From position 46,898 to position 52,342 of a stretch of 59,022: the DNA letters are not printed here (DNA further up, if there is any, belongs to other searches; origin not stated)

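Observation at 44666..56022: Glt/Nfs-like envelope-spanning gene cluster outside a myxobacterial context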

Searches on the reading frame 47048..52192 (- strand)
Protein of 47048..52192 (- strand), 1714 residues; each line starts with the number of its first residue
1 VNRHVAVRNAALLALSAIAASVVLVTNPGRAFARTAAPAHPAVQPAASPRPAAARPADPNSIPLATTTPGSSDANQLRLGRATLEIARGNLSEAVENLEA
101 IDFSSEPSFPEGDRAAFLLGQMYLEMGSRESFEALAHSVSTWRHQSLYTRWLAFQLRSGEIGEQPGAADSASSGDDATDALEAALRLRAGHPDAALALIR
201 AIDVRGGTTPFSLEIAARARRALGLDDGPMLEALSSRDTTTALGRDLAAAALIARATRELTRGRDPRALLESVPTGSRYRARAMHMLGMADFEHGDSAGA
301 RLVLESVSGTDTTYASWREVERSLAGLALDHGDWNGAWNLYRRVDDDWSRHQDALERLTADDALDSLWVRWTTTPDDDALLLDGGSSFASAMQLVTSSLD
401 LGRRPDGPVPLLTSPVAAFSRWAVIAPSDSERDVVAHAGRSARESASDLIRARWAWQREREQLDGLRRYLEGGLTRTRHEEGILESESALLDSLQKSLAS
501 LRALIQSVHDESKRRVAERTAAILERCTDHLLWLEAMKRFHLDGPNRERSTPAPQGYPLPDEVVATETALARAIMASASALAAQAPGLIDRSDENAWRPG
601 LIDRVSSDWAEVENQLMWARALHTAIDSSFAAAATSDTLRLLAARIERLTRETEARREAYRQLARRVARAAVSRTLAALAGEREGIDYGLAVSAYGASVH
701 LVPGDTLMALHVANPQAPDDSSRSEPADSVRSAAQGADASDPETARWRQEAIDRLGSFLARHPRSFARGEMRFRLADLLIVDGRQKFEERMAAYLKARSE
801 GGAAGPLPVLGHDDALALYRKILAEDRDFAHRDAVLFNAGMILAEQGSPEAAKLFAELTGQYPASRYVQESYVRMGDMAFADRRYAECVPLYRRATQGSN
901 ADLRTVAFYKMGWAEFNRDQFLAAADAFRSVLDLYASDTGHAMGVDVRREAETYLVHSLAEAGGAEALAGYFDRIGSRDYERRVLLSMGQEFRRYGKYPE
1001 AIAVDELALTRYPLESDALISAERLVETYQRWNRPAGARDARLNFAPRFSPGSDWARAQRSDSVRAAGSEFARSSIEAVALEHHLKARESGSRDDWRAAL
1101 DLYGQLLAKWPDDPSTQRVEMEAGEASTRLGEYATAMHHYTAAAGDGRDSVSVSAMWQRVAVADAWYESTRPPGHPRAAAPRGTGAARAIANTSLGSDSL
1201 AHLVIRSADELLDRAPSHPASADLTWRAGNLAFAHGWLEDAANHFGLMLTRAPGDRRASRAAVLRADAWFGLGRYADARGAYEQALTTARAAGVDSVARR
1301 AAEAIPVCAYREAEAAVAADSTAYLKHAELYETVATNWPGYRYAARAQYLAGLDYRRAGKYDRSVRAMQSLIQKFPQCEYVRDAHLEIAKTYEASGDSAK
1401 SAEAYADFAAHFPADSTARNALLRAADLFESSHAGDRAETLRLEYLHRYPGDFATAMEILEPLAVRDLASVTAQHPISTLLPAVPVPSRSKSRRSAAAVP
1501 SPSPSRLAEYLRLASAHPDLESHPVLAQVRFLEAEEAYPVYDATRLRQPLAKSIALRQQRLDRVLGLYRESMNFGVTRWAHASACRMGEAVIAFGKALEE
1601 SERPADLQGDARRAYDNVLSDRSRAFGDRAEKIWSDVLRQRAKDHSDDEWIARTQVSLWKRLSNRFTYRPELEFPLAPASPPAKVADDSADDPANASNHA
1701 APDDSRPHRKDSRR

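Call 4: search_protein_families(library=ncbifam, proteins=[window:47048-52192:-], max_evalue=0.1)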
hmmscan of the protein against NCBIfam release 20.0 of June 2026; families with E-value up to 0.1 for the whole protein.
window:47048-52192:- (1714 aa): 5 families
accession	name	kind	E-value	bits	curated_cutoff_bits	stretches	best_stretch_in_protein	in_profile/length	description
TIGR02795.1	tol_pal_ybgF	equivalog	2.5e-23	82.9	90.1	3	1346-1453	3-110/119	tol-pal system protein YbgF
TIGR03302.1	OM_YfiO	subfamily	6.4e-17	61.8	81.4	3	1348-1423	36-111/239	outer membrane protein assembly factor BamD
NF052312.1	T9SS_PorW_SprE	equivalog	4e-08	32.4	250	2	1238-1410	120-281/716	type IX secretion system periplasmic lipoprotein PorW/SprE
NF008068.0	PRK10803.1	equivalog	0.0029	17.6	383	1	1295-1425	127-260/263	cell division protein CpoB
TIGR03007.1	pepcterm_ChnLen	equivalog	0.055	11.7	278.85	0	602-676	312-387/498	XrtA system polysaccharide chain length determinant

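Call 5: search_protein_families(library=pfam, proteins=[window:47048-52192:-], max_evalue=0.1)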
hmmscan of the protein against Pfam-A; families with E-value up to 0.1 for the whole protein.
window:47048-52192:- (1714 aa): 11 families
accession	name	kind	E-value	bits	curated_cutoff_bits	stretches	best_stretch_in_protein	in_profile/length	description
PF13174.12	TPR_6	-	2.4e-10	40.8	26.3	1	1347-1377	2-32/33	Tetratricopeptide repeat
PF07719.23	TPR_2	-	1.9e-08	34.2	27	1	1262-1286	4-28/34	Tetratricopeptide repeat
PF14559.12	TPR_19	-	2.9e-08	34.4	25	0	812-867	7-60/68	Tetratricopeptide repeat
PF13428.12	TPR_14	-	6.8e-05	23.6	23.5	0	1383-1424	2-43/44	Tetratricopeptide repeat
PF13525.12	YfiO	-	8.5e-05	22.8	25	1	1348-1416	8-76/203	Outer membrane lipoprotein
PF21500.3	HolB_lid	-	0.0017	18.6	27.1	1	178-199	18-39/40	DNA polymerase III subunit delta', AAA+ ATPase lid domain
PF00515.34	TPR_1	-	0.0072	16.6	27.8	0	1265-1287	7-29/34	Tetratricopeptide repeat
PF24575.1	TPR_Slam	-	0.016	16.1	35.2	0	1347-1382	49-84/104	Surface lipoprotein assembly modifier, N-terminal TPR repeats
PF13424.12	TPR_12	-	0.018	15.7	30.1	1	871-935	12-75/77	Tetratricopeptide repeat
PF13512.12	TPR_18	-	0.045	14.3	21.9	0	1364-1385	121-142/145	Tetratricopeptide repeat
PF13432.12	TPR_16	-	0.056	14.3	32.7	1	1093-1145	10-59/65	Tetratricopeptide repeat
